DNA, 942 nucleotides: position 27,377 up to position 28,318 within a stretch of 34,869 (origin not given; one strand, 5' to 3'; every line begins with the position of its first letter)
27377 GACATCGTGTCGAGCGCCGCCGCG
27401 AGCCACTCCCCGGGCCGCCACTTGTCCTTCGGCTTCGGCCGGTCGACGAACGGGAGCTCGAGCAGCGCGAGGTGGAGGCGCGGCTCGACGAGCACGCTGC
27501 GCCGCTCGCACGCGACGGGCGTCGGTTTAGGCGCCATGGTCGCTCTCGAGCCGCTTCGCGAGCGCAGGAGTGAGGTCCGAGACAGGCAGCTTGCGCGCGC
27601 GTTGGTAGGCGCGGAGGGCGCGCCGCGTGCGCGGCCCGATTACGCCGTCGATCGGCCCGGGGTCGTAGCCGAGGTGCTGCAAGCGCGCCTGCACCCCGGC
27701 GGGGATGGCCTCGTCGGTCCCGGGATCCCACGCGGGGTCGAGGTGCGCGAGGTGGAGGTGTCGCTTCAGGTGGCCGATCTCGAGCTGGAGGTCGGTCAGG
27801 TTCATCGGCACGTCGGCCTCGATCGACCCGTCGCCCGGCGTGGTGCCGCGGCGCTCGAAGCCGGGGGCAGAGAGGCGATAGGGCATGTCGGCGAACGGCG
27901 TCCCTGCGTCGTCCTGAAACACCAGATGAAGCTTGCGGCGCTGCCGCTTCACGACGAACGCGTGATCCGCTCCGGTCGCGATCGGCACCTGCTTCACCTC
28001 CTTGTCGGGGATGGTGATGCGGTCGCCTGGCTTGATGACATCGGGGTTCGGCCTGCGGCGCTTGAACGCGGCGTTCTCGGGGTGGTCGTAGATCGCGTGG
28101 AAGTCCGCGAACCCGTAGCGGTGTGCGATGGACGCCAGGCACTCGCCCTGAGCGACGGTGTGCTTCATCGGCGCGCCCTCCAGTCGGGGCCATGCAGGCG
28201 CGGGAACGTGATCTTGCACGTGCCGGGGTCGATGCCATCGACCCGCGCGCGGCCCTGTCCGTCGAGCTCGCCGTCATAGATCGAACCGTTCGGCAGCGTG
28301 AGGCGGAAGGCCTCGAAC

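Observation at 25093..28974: Coupled three-gene module: unknown protein, LysM plus PG_binding_1 protein, and an 814-aa protein with a membrane hairpin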

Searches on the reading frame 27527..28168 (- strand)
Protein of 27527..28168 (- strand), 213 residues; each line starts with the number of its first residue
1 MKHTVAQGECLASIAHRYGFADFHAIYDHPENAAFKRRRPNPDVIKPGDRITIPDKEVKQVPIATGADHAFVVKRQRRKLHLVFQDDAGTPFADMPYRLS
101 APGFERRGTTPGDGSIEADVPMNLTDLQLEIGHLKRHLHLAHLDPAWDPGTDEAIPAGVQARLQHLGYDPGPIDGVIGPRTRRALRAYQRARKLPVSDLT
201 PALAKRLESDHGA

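Call 6: search_protein_families(library=pfam, proteins=[window:27527-28168:-], max_evalue=1)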
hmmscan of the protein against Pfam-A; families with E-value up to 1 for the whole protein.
window:27527-28168:- (213 aa): 4 families
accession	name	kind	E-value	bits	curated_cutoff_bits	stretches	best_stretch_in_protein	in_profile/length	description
PF01471.23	PG_binding_1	-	6e-12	46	23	1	159-196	8-45/57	Putative peptidoglycan binding domain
PF08823.16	PG_binding_2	-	0.0025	18.5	21.1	1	159-189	21-51/74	Putative peptidoglycan binding domain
PF01476.26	LysM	-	0.0028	18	20.9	0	3-19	1-17/43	LysM domain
PF09374.15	PG_binding_3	-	0.013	16.1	24.6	1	168-190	14-36/76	Predicted Peptidoglycan domain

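Call 7: search_protein_families(library=ncbifam, proteins=[window:27527-28168:-], max_evalue=1)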
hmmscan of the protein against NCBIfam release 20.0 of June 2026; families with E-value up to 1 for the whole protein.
window:27527-28168:- (213 aa): 6 families
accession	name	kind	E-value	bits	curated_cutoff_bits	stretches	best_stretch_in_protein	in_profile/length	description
TIGR03979.1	His_Ser_Rich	equivalog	1.6e-08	34.8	121.65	1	159-198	137-176/190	His-Xaa-Ser repeat protein HxsA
NF004786.0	PRK06132.1-3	equivalog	4.4e-06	25.7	329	1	158-199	225-266/418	hypothetical protein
TIGR02869.1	spore_SleB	equivalog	8.3e-06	25.8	236.5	1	158-199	18-59/201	spore cortex-lytic enzyme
TIGR02899.1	spore_safA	subfamily_domain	0.003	17.5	67.85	1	6-54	2-43/44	SafA/ExsA family spore coat assembly protein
NF052377.1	lmo1851_S41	exception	0.012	14.4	725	1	160-196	397-433/468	lmo1851 family serine protease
NF010723.1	PRK14125.1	equivalog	0.15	12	60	0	2-18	34-50/87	cell division suppressor protein YneA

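Call 16: find_homologous_proteins(query=window:27527-28168:-)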
Query window:27527-28168:- (213 aa): 84 proteins with E <= 0.001 among 316 candidates.
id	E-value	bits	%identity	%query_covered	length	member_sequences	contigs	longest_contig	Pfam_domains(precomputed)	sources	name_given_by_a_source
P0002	2.9e-138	477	98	100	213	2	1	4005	PF01471.24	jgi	jgi:N-acetylmuramoyl-L-alanine amidase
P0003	2.7e-68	248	56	99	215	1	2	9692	PF01471.24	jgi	jgi:N-acetylmuramoyl-L-alanine amidase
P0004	7.6e-55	204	47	99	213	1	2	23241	PF09374.16,PF01471.24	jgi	jgi:hypothetical protein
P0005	2.5e-49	186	48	88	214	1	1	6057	PF09374.16,PF01471.24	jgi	jgi:hypothetical protein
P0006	1.6e-47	180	48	88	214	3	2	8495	PF01471.24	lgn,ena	-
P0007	1.8e-46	177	46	89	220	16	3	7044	PF01471.24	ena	-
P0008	2.1e-46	176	47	88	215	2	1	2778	PF01471.24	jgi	-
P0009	2.9e-46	176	43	100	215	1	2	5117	PF01471.24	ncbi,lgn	-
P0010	6.1e-45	172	43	99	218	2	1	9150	PF01471.24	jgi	-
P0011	7.4e-45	171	44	99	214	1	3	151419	PF01471.24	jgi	jgi:N-acetylmuramoyl-L-alanine amidase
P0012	2.3e-44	170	44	98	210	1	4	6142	PF08823.17,PF01471.24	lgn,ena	-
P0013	6.8e-44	168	46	88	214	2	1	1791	PF01471.24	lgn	-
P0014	7.8e-44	168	44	98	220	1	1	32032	PF01471.24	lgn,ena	-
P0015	3.6e-42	163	44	98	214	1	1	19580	PF08823.17,PF01471.24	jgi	jgi:hypothetical protein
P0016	2.3e-41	160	43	100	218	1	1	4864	PF01471.24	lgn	-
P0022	1.9e-37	147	44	89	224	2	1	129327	PF01471.24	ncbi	ncbi:MAG: peptidoglycan-binding protein [Polyangiales bacterium]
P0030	2.8e-31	127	40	98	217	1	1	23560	PF01471.24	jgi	jgi:N-acetylmuramoyl-L-alanine amidase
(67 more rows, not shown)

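Call 17: find_encoding_contigs(protein=P0011, flank=10000, max_places=3)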
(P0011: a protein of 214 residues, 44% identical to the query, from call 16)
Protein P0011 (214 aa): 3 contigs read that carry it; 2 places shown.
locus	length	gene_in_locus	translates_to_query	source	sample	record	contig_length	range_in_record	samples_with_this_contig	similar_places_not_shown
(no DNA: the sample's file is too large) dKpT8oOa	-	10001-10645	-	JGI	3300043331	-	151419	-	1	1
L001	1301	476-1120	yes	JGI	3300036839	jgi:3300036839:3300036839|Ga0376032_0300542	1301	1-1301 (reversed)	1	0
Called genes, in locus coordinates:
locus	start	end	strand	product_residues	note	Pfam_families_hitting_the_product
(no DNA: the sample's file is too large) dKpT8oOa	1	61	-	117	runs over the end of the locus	PF03779:SPW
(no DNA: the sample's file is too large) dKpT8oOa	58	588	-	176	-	PF07884:VKOR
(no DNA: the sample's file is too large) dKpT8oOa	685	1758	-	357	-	PF01073:3Beta_HSD, PF01370:Epimerase, PF04321:RmlD_sub_bind, PF16363:GDP_Man_Dehyd, PF07993:NAD_binding_4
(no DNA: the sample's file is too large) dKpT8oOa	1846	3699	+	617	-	PF00456:Transketolase_N, PF00676:E1_dh, PF02779:Transket_pyr, PF02780:Transketolase_C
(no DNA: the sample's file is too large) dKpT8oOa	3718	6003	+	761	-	PF08206:OB_RNB, PF18614:RNase_II_C_S1 (faint), PF17876:CSD2, PF00773:RNB, PF00575:S1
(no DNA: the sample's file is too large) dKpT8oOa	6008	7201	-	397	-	PF02746:MR_MLE_N, PF13378:MR_MLE_C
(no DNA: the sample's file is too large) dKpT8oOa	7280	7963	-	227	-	PF00027:cNMP_binding, PF13545:HTH_Crp_2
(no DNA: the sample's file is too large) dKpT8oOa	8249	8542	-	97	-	PF05164:ZapA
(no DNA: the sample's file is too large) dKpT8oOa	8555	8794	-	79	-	PF06005:ZapB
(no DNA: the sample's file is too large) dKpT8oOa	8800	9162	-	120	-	PF00453:Ribosomal_L20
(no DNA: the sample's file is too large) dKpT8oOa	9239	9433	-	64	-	PF01632:Ribosomal_L35p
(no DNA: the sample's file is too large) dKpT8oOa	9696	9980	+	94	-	-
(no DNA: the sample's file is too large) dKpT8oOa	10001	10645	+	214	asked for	PF01471:PG_binding_1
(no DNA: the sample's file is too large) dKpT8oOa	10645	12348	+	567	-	PF01471:PG_binding_1 (faint)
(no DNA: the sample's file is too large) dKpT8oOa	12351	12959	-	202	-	-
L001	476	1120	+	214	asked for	PF01471:PG_binding_1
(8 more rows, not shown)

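Call 18: find_encoding_contigs(protein=P0022, flank=10000, max_places=3)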
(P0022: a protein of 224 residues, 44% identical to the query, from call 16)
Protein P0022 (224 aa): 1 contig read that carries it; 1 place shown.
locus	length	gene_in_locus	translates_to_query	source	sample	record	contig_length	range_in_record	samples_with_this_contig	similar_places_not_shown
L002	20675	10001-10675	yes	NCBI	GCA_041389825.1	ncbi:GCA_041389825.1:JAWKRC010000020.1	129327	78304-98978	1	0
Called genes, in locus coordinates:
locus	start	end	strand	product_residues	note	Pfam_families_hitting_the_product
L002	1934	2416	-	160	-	PF05685:Uma2 (weak)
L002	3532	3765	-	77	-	-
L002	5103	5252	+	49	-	-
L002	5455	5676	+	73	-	-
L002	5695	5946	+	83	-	-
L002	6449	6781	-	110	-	-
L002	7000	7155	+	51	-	-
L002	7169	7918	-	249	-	-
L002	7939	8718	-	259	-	-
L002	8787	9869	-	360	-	-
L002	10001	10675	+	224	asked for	PF01471:PG_binding_1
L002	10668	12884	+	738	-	PF01551:Peptidase_M23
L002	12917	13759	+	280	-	PF05954:Phage_GPD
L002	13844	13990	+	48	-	-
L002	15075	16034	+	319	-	PF05488:PAAR_motif, PF14891:Peptidase_M91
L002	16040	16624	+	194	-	-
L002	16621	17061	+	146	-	-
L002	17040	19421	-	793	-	PF00270:DEAD, PF22982:WHD_HRQ1, PF09369:MZB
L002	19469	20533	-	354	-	PF04885:Stig1 (faint)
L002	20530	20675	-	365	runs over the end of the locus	-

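Call 19: find_encoding_contigs(protein=P0014, flank=10000, max_places=2)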
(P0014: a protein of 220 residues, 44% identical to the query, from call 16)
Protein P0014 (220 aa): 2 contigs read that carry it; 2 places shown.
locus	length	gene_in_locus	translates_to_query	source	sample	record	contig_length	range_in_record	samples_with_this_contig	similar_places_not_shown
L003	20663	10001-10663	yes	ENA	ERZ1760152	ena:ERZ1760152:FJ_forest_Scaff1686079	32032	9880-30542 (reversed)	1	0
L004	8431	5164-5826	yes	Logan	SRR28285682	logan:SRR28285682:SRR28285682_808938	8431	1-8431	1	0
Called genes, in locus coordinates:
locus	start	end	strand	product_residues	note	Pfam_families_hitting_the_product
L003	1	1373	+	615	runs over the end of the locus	PF05947:T6SS_TssF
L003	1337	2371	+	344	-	PF06996:T6SS_TssG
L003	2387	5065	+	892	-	PF02861:Clp_N, PF13191:AAA_16 (weak), PF23569:NBD_SMAX1 (weak), PF00004:AAA, PF17871:AAA_lid_9, PF07724:AAA_2, PF07728:AAA_5, PF10431:ClpB_D2-small, +2 more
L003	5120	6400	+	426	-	PF00877:NLPC_P60 (weak)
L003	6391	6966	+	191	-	-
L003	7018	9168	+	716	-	-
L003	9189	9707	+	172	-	PF05488:PAAR_motif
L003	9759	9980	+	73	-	-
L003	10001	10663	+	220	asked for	PF01471:PG_binding_1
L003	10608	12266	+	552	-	-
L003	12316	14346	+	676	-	-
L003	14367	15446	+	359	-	PF16697:Yop-YscD_cpl, PF00498:FHA, PF13503:DUF4123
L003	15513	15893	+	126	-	-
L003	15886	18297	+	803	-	-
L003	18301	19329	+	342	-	-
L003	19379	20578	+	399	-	PF16697:Yop-YscD_cpl, PF00498:FHA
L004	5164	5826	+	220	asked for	PF01471:PG_binding_1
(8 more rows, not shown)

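Call 20: find_encoding_contigs(protein=P0004, flank=10000, max_places=2)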
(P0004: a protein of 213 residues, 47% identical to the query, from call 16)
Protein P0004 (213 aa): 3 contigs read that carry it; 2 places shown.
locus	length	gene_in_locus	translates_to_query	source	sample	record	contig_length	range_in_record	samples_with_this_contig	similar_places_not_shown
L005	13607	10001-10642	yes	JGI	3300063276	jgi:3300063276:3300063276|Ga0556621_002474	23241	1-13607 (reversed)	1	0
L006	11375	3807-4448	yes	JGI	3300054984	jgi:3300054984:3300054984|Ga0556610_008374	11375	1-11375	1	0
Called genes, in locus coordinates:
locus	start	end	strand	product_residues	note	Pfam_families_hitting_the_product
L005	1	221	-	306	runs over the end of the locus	PF17874:TPR_MalT, PF13424:TPR_12, PF13424:TPR_12, PF13432:TPR_16 (weak), PF17874:TPR_MalT (weak), PF24885:TPR_NPHP3 (weak), PF13424:TPR_12, PF13424:TPR_12, +11 more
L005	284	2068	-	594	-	PF13432:TPR_16 (faint), PF00515:TPR_1 (faint), PF07719:TPR_2 (faint), PF13181:TPR_8 (faint), PF13414:TPR_11 (faint), PF13428:TPR_14 (faint), PF13424:TPR_12 (weak), PF14559:TPR_19 (weak), +2 more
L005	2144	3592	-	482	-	PF04389:Peptidase_M28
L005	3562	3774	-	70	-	PF04384:Fe-S_assembly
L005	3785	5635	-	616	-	PF00012:HSP70, PF06723:MreB_Mbl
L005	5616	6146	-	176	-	PF00226:DnaJ, PF07743:HSCB_C (weak)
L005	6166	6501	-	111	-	PF01521:Fe-S_biosyn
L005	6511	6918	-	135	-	PF01592:NifU_N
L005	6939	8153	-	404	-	PF00266:Aminotran_5, PF01041:DegT_DnrJ_EryC1, PF01212:Beta_elim_lyase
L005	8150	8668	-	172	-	PF02082:Rrf2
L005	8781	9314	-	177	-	PF13503:DUF4123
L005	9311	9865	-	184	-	-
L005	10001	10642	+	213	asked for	PF01471:PG_binding_1, PF09374:PG_binding_3 (faint)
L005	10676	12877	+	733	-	-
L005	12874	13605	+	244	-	?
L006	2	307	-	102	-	?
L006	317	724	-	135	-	PF01592:NifU_N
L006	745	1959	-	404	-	PF00266:Aminotran_5, PF01041:DegT_DnrJ_EryC1, PF01212:Beta_elim_lyase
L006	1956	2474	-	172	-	PF02082:Rrf2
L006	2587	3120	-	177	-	PF13503:DUF4123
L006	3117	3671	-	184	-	-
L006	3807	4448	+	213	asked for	PF01471:PG_binding_1, PF09374:PG_binding_3 (faint)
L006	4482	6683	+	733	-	-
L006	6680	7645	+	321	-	-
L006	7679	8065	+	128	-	-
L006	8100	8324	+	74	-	-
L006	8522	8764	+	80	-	PF09851:SHOCT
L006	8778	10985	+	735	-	PF19335:HMBD, PF08282:Hydrolase_3 (faint), PF00122:E1-E2_ATPase, PF00702:Hydrolase, PF12710:HAD (faint)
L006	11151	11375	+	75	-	?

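Call 21: find_encoding_contigs(protein=P0030, flank=10000, max_places=2)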
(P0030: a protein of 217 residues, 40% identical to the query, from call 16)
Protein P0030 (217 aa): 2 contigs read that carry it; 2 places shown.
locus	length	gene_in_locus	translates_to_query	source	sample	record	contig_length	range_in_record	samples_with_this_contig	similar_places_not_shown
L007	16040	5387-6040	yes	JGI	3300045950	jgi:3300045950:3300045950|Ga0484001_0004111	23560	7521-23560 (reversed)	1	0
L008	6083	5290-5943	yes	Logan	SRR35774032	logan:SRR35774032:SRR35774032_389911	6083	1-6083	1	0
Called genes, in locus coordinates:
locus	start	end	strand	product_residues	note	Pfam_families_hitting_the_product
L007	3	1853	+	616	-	?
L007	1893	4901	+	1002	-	PF13091:PLDc_2, PF00614:PLDc (weak)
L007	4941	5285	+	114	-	-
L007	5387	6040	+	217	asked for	PF01471:PG_binding_1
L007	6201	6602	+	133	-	PF04480:DUF559, PF18741:MTES_1575 (weak)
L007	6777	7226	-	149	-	-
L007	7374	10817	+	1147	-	PF07610:DUF1573 (faint), PF15780:ASH (faint), PF22067:Cep192_D3 (faint), PF22073:Cep192_D4 (faint), PF22544:HYDIN_VesB_CFA65-like_Ig (weak)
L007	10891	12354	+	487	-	-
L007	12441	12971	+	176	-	PF13503:DUF4123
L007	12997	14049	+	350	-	-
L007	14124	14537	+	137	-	-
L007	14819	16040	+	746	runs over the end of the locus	-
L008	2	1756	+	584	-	?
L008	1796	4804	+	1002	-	PF13091:PLDc_2, PF00614:PLDc (weak)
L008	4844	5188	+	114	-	-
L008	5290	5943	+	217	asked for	PF01471:PG_binding_1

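Call 58: search_solved_structures(query=A5, max_evalue=1)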
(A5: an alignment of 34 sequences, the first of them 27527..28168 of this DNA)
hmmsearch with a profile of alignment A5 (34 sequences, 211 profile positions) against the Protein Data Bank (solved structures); distinct sequences matched with E-value up to 1: 39.
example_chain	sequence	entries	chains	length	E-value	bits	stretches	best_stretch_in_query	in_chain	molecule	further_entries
6tci_A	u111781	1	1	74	4.3e-09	39.7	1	153-208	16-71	Spore cortex-lytic enzyme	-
4lpq_A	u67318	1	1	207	1.8e-08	37.7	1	153-208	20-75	ErfK/YbiS/YcfS/YnhG family protein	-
4fet_B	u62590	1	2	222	4.6e-08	36.3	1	154-208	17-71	Spore cortex-lytic enzyme prepeptide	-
4xxt_A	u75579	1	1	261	1.2e-07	34.9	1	152-207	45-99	Fusion of predicted Zn-dependent amidase/peptidase (Cell wall hydrolase/DD-carboxypeptidas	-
4c2e_A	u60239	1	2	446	1.4e-07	34.7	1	68-208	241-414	CARBOXY-TERMINAL PROCESSING PROTEASE CTPB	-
4c2h_A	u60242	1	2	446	1.6e-07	34.6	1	69-208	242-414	CARBOXY-TERMINAL PROCESSING PROTEASE CTPB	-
4c2g_A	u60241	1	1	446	2e-07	34.3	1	68-208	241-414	CARBOXY-TERMINAL PROCESSING PROTEASE CTPB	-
4c2f_A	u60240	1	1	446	2.3e-07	34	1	69-208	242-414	CARBOXY-TERMINAL PROCESSING PROTEASE CTPB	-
4c2c_A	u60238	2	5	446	2.4e-07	34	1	69-208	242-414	CARBOXY-TERMINAL PROCESSING PROTEASE CTPB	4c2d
5tv7_A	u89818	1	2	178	5.9e-07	32.7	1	151-207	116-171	Putative peptidoglycan-binding/hydrolysing protein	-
9emm_E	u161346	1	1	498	1.1e-06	31.8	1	155-210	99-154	Putative OxPP cycle protein OpcA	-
9xps_S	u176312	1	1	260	7.3e-06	29.2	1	154-209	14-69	Endolysin gp144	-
8da2_A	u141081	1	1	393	7.5e-06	29.1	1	160-208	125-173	L,D-transpeptidase family protein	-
3bkh_A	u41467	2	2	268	7.6e-06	29.1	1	154-209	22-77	lytic transglycosylase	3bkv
5ao8_A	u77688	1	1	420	2.1e-05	27.7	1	156-206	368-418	SOLUBLE LYTIC TRANGLYCOSILASE B3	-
7r1l_A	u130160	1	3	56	0.00031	23.8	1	5-62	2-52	Spore coat assembly protein SafA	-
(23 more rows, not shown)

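Call 75: find_related_loci(query=A7, collection=genome_contigs, flank=10000)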
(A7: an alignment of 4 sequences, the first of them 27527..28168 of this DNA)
Query A7 (213 aa) in genome_contigs; peptide patterns used: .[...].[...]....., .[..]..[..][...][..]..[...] (x = any residue, [..] = any of these).
106 stretches matched a pattern; 46 encode a relative of the query (tblastn E <= 1e-3); 46 distinct loci.
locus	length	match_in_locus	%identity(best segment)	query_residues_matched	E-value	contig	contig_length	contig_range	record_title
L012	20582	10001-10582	44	2-197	1e-49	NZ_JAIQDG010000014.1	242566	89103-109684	Myxococcus sp. RHSTA-1-4 NODE_14_length_242566_cov_166.197502, whole genome shotgun sequence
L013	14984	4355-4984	42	2-213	9e-49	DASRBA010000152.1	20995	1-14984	MAG TPA_asm: Myxococcaceae bacterium isolate SMAG_U11132 k141_1177533, whole genome shotgun sequence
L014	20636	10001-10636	44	2-213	5e-49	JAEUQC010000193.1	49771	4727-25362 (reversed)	MAG: Bryobacterales bacterium isolate new MAG-241 k141_1658241, whole genome shotgun sequence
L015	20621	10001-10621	43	3-205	6e-47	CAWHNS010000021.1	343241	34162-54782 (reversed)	MAG: uncultured delta proteobacterium isolate MFD09222.bin.2.29 genome assembly, contig: contig_91754, whole genome shot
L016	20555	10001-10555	44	3-189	5e-47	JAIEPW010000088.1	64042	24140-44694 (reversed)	MAG: Bryobacteraceae bacterium isolate co.spades.DASTOOL.2.5kb_066 c_000000443677, whole genome shotgun sequence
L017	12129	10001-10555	44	3-189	7e-47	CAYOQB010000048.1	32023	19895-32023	MAG TPA_asm: uncultured Solibacteraceae bacterium isolate binchicken_co276_160 genome assembly, contig: NODE_1327_length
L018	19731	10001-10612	43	3-211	2e-45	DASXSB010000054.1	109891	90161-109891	MAG TPA_asm: Candidatus Methylomirabilota bacterium isolate SMAG_U4655 k141_3706629, whole genome shotgun sequence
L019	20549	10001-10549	42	1-189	3e-45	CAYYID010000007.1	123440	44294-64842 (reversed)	MAG TPA_asm: uncultured Solibacteraceae bacterium isolate SRP287051_co2_225 genome assembly, contig: NODE_298_length_123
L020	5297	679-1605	40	2-199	6e-44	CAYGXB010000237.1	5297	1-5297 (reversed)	MAG TPA_asm: uncultured Bacteriovoracaceae bacterium isolate ERP119294_co1_5 genome assembly, contig: NODE_24741_length_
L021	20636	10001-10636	42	2-213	1e-43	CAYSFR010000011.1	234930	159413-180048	MAG TPA_asm: uncultured Solibacteraceae bacterium isolate SRP302895_co1_204 genome assembly, contig: NODE_82_length_2349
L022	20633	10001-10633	38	3-213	6e-43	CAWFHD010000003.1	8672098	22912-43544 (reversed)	MAG: uncultured Solibacteraceae bacterium isolate MFD04967.bin.1.230 genome assembly, contig: contig_6177, whole genome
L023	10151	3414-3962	44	1-189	4e-43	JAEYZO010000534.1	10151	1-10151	MAG: Proteobacteria bacterium isolate OH_CBlB_99 k127_201619, whole genome shotgun sequence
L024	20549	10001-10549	44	1-189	6e-42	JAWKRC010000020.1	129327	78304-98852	MAG: Polyangiales bacterium isolate ABC2.122 ABC2.122.fa-20, whole genome shotgun sequence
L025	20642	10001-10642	39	3-213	4e-41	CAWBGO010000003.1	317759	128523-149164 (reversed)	MAG: Terriglobales bacterium isolate MFD06714.bin.2.40 genome assembly, contig: contig_12193, whole genome shotgun seque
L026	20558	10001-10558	42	2-189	8e-41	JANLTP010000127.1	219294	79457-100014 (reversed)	MAG: Burkholderiales bacterium isolate OTE_25_metabat_157_sub OTE_25_k141_4332665, whole genome shotgun sequence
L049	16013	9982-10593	29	3-193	3e-28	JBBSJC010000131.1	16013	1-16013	MAG: Polyangiales bacterium isolate LS4_concoct.218 LS4_concoct.218_K_3185996_L_16013_cov_9.0480, whole genome shotgun s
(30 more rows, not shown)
